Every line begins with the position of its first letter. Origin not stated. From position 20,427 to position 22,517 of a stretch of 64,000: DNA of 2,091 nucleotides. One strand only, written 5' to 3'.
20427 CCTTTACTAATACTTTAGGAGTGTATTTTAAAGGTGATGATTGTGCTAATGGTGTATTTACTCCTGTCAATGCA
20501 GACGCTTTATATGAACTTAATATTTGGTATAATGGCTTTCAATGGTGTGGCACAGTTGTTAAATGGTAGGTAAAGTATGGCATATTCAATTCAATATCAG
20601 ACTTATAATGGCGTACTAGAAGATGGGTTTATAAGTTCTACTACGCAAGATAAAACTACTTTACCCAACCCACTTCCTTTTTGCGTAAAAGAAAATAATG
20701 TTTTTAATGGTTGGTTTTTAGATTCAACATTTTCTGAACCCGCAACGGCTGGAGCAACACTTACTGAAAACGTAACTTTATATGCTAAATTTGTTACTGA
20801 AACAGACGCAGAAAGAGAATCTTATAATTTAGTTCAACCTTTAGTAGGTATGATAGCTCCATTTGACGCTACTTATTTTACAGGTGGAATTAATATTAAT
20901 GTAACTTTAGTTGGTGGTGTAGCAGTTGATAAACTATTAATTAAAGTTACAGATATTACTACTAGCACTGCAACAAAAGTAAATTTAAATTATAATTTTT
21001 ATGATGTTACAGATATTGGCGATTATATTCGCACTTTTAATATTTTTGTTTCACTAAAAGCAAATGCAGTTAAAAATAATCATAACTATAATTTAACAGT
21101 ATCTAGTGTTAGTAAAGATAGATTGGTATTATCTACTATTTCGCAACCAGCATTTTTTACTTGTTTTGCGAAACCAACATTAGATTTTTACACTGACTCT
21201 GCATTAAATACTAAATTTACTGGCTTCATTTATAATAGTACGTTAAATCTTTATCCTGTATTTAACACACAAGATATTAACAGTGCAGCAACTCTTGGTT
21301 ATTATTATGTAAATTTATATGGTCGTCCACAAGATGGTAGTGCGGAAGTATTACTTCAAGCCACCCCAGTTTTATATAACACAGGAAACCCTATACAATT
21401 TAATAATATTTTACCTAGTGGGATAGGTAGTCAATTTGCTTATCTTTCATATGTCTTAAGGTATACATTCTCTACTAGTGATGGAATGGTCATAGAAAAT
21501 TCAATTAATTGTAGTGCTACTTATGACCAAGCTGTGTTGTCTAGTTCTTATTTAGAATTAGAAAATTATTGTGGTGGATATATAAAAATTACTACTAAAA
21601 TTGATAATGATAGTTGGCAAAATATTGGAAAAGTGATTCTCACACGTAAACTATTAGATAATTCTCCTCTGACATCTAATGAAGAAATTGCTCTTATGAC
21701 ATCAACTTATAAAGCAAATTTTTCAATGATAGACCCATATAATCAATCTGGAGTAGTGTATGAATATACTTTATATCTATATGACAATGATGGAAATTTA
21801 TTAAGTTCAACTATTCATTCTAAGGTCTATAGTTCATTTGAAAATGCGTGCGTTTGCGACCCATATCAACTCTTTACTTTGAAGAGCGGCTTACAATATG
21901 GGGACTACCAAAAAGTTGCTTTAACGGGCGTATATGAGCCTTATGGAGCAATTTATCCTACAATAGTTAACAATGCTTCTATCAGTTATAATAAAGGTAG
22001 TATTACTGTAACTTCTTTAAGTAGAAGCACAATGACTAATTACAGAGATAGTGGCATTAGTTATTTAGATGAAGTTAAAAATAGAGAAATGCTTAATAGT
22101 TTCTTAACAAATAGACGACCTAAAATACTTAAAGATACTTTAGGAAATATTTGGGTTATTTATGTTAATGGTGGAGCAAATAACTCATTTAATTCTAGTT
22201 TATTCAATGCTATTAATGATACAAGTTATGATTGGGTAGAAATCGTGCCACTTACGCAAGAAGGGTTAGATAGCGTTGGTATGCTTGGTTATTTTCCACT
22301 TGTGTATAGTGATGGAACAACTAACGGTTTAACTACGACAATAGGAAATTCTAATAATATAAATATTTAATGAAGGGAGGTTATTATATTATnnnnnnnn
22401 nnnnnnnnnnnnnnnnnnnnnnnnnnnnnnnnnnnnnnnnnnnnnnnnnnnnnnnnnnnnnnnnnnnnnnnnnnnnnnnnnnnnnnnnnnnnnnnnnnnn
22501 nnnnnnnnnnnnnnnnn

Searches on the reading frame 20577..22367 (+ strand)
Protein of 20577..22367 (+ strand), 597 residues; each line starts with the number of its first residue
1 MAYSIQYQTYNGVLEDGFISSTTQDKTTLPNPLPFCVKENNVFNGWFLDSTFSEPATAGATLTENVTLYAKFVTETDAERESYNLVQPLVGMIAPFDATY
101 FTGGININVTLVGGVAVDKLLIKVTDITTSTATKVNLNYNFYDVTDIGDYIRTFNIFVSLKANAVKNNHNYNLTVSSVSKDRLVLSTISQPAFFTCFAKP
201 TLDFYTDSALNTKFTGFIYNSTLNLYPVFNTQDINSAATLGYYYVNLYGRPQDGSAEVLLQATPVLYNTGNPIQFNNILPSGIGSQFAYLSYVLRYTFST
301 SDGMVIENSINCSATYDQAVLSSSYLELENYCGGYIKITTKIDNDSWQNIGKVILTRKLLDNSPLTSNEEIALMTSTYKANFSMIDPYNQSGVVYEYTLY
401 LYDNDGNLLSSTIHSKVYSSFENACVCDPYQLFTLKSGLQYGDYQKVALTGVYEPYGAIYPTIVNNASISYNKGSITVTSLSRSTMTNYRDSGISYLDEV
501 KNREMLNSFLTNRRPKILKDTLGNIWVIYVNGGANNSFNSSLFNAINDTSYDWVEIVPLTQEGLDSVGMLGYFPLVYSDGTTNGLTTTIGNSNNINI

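Call 67: search_protein_families(library=pfam, proteins=[window:20577-22367:+], max_evalue=0.001)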
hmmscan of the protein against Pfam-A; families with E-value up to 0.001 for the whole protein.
window:20577-22367:+ (597 aa): 1 family
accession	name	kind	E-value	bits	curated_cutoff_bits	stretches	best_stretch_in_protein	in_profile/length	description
PF09479.16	Flg_new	-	3.2e-08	34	27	1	3-71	1-65/65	Listeria-Bacteroides repeat domain (List_Bact_rpt)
